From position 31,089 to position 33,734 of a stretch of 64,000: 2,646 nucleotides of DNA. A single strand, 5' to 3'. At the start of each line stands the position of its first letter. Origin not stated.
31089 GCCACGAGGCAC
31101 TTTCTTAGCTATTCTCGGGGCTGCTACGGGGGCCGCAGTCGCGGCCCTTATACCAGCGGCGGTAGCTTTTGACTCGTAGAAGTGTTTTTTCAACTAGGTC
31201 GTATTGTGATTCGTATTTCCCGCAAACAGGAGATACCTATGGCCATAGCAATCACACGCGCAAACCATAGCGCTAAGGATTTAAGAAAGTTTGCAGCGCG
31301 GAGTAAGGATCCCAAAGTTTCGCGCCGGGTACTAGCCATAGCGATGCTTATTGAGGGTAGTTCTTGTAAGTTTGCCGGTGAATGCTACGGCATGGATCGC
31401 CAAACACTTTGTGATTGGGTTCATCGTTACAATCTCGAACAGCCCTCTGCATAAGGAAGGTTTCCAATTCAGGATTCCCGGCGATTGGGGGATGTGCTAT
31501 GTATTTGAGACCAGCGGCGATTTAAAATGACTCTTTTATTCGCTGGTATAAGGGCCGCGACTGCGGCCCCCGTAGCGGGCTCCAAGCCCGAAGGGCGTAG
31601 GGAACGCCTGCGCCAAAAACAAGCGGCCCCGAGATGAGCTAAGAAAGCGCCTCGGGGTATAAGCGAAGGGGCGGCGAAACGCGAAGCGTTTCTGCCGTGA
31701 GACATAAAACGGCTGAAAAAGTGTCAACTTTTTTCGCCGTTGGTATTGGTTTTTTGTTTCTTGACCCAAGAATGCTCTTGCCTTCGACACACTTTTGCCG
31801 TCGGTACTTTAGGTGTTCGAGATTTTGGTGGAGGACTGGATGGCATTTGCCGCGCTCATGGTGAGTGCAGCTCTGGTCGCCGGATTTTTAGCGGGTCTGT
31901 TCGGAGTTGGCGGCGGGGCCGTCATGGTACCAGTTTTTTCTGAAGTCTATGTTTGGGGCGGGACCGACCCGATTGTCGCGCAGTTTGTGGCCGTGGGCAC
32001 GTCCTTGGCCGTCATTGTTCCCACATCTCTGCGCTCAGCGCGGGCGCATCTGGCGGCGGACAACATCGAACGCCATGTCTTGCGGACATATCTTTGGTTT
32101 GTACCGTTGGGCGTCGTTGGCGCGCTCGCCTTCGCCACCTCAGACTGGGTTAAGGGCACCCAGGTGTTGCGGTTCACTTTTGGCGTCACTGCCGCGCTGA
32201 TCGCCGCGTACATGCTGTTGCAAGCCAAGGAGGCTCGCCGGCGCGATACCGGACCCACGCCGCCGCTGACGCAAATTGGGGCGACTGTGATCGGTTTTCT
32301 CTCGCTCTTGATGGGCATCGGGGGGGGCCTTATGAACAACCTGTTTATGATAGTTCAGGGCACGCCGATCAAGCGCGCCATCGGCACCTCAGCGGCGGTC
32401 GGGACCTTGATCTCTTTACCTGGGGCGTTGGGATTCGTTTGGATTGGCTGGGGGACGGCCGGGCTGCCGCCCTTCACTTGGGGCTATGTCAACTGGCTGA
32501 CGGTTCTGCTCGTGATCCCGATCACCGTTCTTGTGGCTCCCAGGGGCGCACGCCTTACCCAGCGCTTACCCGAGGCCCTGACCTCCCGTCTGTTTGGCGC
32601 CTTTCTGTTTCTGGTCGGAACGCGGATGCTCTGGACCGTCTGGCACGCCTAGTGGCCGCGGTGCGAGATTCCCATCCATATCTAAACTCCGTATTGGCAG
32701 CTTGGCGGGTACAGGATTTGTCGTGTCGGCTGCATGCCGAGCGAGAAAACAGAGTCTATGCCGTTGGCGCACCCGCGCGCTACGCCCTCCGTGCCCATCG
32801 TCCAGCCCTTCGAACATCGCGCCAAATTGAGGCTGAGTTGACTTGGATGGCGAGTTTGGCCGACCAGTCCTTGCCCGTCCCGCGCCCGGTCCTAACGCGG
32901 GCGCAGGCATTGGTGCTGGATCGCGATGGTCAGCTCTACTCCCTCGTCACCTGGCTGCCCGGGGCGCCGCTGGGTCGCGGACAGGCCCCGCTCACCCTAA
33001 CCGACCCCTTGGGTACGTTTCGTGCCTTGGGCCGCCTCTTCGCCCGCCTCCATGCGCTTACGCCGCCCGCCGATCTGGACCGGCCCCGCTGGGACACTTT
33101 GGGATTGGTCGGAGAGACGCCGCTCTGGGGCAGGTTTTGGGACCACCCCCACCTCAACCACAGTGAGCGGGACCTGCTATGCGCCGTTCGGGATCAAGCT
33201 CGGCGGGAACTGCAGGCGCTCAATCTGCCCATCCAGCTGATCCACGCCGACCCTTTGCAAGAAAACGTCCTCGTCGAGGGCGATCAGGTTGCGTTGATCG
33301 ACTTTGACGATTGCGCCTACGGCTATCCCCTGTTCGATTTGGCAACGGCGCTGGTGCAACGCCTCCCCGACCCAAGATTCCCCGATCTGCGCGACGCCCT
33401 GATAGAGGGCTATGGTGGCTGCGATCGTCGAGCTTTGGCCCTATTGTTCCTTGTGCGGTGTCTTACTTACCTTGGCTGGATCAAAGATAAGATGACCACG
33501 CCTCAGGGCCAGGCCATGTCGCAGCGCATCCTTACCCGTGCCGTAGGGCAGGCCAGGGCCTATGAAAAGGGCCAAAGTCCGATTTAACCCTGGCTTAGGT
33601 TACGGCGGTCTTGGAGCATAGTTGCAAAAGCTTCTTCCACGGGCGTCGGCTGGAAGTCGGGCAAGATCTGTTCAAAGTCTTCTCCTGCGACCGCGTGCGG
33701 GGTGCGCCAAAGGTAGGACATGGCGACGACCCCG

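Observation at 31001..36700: Split or chimeric IS630-family element: N-terminal remnant at 31150..31460 and C-terminal remnant at 36494..36695, each fused to MITE copies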

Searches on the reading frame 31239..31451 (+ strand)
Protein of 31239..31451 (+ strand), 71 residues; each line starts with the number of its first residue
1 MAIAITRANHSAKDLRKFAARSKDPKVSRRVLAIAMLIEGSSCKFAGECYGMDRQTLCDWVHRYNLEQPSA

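Call 5: search_protein_families(library=pfam, proteins=[window:31239-31451:+], max_evalue=0.01)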
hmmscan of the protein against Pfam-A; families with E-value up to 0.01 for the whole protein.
window:31239-31451:+ (71 aa): 3 families
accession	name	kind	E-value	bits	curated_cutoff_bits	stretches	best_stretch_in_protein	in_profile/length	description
PF13384.12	HTH_23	-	3.3e-07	30.4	24.6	1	24-67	1-44/50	Homeodomain-like domain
PF13551.12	HTH_29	-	3e-05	24.4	28.1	1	30-68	1-40/64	Winged helix-turn helix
PF13518.12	HTH_28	-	0.0062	17.1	25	1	30-65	2-37/52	Helix-turn-helix domain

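Call 7: find_homologous_proteins(query=window:31239-31433:+, max_evalue=0.001)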
Query seq(65 aa) (65 aa): 52 proteins with E <= 0.001 among 57 candidates.
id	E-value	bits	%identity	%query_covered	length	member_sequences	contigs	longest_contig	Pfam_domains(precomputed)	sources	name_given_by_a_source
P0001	1.1e-36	140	100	100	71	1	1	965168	PF13384.13,PF13551.13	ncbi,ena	-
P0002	3.5e-17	79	64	98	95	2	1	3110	PF13384.13,PF13551.13,PF13518.13,PF13565.13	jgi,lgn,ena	-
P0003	2.3e-16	76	63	98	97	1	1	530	PF13384.13,PF13551.13,PF13518.13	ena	-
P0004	7.9e-16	75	59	98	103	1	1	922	PF13384.13,PF13551.13,PF13518.13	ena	-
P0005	3.7e-15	73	60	100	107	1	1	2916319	PF13384.13,PF13551.13,PF13518.13,PF13565.13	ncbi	-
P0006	6.3e-15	72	61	98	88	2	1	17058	PF13384.13,PF13551.13,PF13518.13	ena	-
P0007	7.8e-15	72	56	98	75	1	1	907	PF13384.13,PF13551.13,PF13518.13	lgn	-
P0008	1.0e-14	71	60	100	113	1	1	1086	PF13384.13,PF13551.13,PF13518.13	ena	-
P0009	1.9e-14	70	60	100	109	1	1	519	PF13384.13,PF13551.13,PF13518.13,PF13565.13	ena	-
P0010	2.5e-14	70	55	100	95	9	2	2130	PF13384.13,PF13551.13,PF13011.12,PF13518.13,PF13565.13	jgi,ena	-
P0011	6.8e-14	69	58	98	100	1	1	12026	PF13384.13,PF13551.13,PF13518.13,PF13565.13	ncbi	-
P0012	7.7e-14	68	57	100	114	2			PF13384.13,PF13551.13,PF13518.13,PF13565.13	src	-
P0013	1.0e-13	68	59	98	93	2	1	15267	PF13384.13,PF13551.13,PF13518.13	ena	-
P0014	1.2e-13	68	54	100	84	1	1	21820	PF13384.13,PF13551.13,PF13518.13,PF13565.13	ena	-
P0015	1.3e-13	68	60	97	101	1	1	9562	PF13384.13,PF13551.13,PF13518.13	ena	-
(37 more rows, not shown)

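Call 8: find_encoding_contigs(protein=P0001, flank=10000, max_places=4)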
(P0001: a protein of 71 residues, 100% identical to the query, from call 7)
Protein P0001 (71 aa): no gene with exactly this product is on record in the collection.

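Call 10: find_related_loci(query=window:31239-31433:+, collection=genome_contigs, flank=10000)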
Query seq(65 aa) (65 aa) in genome_contigs; peptide patterns used: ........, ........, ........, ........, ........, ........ (x = any residue, [..] = any of these).
399 stretches matched a pattern; 155 encode a relative of the query (tblastn E <= 1e-3); the best 80 are kept; 79 distinct loci.
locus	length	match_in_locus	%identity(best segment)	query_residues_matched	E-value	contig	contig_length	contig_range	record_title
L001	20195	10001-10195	82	1-65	2e-31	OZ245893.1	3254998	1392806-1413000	MAG: Alphaproteobacteria bacterium isolate 2b9027ee-12ae-4d33-b042-101d4d259cb6 genome assembly, chromosome: 1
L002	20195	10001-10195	82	1-65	3e-31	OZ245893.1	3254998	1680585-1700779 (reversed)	MAG: Alphaproteobacteria bacterium isolate 2b9027ee-12ae-4d33-b042-101d4d259cb6 genome assembly, chromosome: 1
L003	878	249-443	63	1-65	3e-23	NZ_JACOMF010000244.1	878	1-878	Siccirubricoccus deserti strain SYSU D8009 Scaffold244, whole genome shotgun sequence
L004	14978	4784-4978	63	1-65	3e-22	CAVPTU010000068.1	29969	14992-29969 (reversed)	MAG: uncultured Alphaproteobacteria bacterium isolate MFD09286.bin.2.171 genome assembly, contig: contig_94821, whole ge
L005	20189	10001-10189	62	3-65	5e-22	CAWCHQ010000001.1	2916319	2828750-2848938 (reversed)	MAG: uncultured proteobacterium isolate MFD09603.bin.1.317 genome assembly, contig: contig_1025, whole genome shotgun se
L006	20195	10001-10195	63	1-65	6e-22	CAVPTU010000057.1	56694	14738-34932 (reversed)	MAG: uncultured Alphaproteobacteria bacterium isolate MFD09286.bin.2.171 genome assembly, contig: contig_70286, whole ge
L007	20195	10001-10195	63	1-65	1e-21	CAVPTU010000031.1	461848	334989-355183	MAG: uncultured Alphaproteobacteria bacterium isolate MFD09286.bin.2.171 genome assembly, contig: contig_34480, whole ge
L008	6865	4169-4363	63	1-65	1e-21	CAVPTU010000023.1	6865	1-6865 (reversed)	MAG: uncultured Alphaproteobacteria bacterium isolate MFD09286.bin.2.171 genome assembly, contig: contig_25974, whole ge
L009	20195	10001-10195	63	1-65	1e-21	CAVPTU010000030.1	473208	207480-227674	MAG: uncultured Alphaproteobacteria bacterium isolate MFD09286.bin.2.171 genome assembly, contig: contig_33332, whole ge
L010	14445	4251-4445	63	1-65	1e-21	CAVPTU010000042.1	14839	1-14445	MAG: uncultured Alphaproteobacteria bacterium isolate MFD09286.bin.2.171 genome assembly, contig: contig_56965, whole ge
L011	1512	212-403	56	2-65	1e-20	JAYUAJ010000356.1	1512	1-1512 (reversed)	MAG: Hyphomicrobiaceae bacterium isolate GFS_6472 GFS_6472_355, whole genome shotgun sequence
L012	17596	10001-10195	57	1-65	2e-20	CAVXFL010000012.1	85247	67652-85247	MAG: uncultured Alphaproteobacteria bacterium isolate MFD02416.bin.1.379 genome assembly, contig: contig_22799, whole ge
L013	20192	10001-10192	56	2-65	1e-19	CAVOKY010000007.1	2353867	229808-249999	MAG: uncultured Alphaproteobacteria bacterium isolate MFD00008.bin.2.133 genome assembly, contig: contig_20377, whole ge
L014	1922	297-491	55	1-65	6e-20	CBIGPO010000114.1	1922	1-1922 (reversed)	MAG TPA_asm: uncultured Luteibacter sp. isolate SRR8197395_binner23_Refined_23 genome assembly, contig: ERZ23872294.4109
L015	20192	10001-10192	56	2-65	1e-19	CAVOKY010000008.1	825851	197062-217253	MAG: uncultured Alphaproteobacteria bacterium isolate MFD00008.bin.2.133 genome assembly, contig: contig_20378, whole ge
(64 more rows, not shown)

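Call 15: find_encoding_contigs(protein=P0055, flank=10000, max_places=4)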
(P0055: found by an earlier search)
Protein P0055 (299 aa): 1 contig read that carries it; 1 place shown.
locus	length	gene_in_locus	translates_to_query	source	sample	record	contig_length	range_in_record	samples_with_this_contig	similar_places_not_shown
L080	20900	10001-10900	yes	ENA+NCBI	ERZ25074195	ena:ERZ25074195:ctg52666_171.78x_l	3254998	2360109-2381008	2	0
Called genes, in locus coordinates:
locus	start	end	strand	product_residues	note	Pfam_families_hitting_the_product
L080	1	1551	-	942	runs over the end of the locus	PF16078:2-oxogl_dehyd_N, PF00676:E1_dh, PF02779:Transket_pyr, PF16870:OxoGdeHyase_C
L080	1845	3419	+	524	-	PF00496:SBP_bac_5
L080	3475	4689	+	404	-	PF00528:BPD_transp_1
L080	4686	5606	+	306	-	PF12911:OppC_N, PF00528:BPD_transp_1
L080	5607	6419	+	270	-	PF00005:ABC_tran, PF08352:oligo_HPY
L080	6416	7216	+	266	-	PF13191:AAA_16 (weak), PF00005:ABC_tran, PF13304:AAA_21 (faint)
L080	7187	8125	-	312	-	PF00126:HTH_1, PF03466:LysR_substrate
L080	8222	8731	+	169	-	-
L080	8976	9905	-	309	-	PF01370:Epimerase (weak), PF05368:NmrA (weak), PF13460:NAD_binding_10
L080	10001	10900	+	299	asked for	PF00126:HTH_1, PF03466:LysR_substrate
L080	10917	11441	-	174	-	PF07366:SnoaL, PF12680:SnoaL_2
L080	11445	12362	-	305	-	PF00528:BPD_transp_1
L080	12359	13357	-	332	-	PF00528:BPD_transp_1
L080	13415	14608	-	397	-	PF01547:SBP_bac_1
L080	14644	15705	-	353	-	PF00005:ABC_tran, PF02463:SMC_N (faint), PF17912:OB_MalK (weak), PF08402:TOBE_2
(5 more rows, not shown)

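Call 16: find_encoding_contigs(protein=P0054, flank=10000, max_places=4)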
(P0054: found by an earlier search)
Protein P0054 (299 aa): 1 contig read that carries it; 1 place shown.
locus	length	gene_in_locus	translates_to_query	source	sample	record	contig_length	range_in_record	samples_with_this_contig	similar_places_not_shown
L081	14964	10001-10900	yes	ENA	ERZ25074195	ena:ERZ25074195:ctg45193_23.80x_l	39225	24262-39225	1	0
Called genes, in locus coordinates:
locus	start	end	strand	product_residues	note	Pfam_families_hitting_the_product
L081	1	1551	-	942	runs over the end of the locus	PF16078:2-oxogl_dehyd_N, PF00676:E1_dh, PF02779:Transket_pyr, PF16870:OxoGdeHyase_C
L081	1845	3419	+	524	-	PF00496:SBP_bac_5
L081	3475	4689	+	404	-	PF00528:BPD_transp_1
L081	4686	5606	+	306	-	PF12911:OppC_N, PF00528:BPD_transp_1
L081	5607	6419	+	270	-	PF00005:ABC_tran, PF08352:oligo_HPY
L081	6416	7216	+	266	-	PF13191:AAA_16 (weak), PF00005:ABC_tran, PF13304:AAA_21 (faint)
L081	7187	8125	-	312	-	PF00126:HTH_1, PF03466:LysR_substrate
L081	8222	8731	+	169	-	-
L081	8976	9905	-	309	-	PF01370:Epimerase (weak), PF05368:NmrA (weak), PF13460:NAD_binding_10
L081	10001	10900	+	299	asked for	PF00126:HTH_1, PF03466:LysR_substrate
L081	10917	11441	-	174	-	PF07366:SnoaL, PF12680:SnoaL_2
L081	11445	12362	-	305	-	PF00528:BPD_transp_1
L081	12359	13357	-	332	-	PF00528:BPD_transp_1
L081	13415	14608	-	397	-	PF01547:SBP_bac_1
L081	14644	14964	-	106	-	?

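Call 72: search_protein_families(library=ncbifam, proteins=[window:31239-31451:+], max_evalue=0.01)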
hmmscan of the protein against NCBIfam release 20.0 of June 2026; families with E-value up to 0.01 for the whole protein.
window:31239-31451:+ (71 aa): 0 families

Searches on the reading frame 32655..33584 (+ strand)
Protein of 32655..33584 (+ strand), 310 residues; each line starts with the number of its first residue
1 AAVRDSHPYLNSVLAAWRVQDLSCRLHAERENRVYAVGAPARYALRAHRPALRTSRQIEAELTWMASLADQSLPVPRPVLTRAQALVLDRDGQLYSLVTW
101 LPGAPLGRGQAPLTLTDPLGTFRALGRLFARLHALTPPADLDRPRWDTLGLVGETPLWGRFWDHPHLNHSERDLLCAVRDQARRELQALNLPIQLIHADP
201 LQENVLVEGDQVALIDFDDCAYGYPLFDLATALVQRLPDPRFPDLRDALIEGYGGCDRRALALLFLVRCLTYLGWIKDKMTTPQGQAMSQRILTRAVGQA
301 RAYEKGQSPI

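Call 5: search_protein_families(library=pfam, proteins=[window:32655-33584:+], max_evalue=0.01)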
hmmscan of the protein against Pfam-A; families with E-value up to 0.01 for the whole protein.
window:32655-33584:+ (310 aa): 4 families
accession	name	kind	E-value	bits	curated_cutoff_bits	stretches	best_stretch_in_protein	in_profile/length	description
PF01636.29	APH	-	3.6e-34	119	23.2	1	26-262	5-237/239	Phosphotransferase enzyme family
PF01163.29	RIO1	-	3.4e-05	24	22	0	164-217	95-148/187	RIO domain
PF01633.27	Choline_kinase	-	0.00044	20.1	29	1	180-232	149-203/300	Choline/ethanolamine kinase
PF19974.5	TCAD9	-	0.0011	18.7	40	1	190-230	294-335/429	Ternary complex associated domain 9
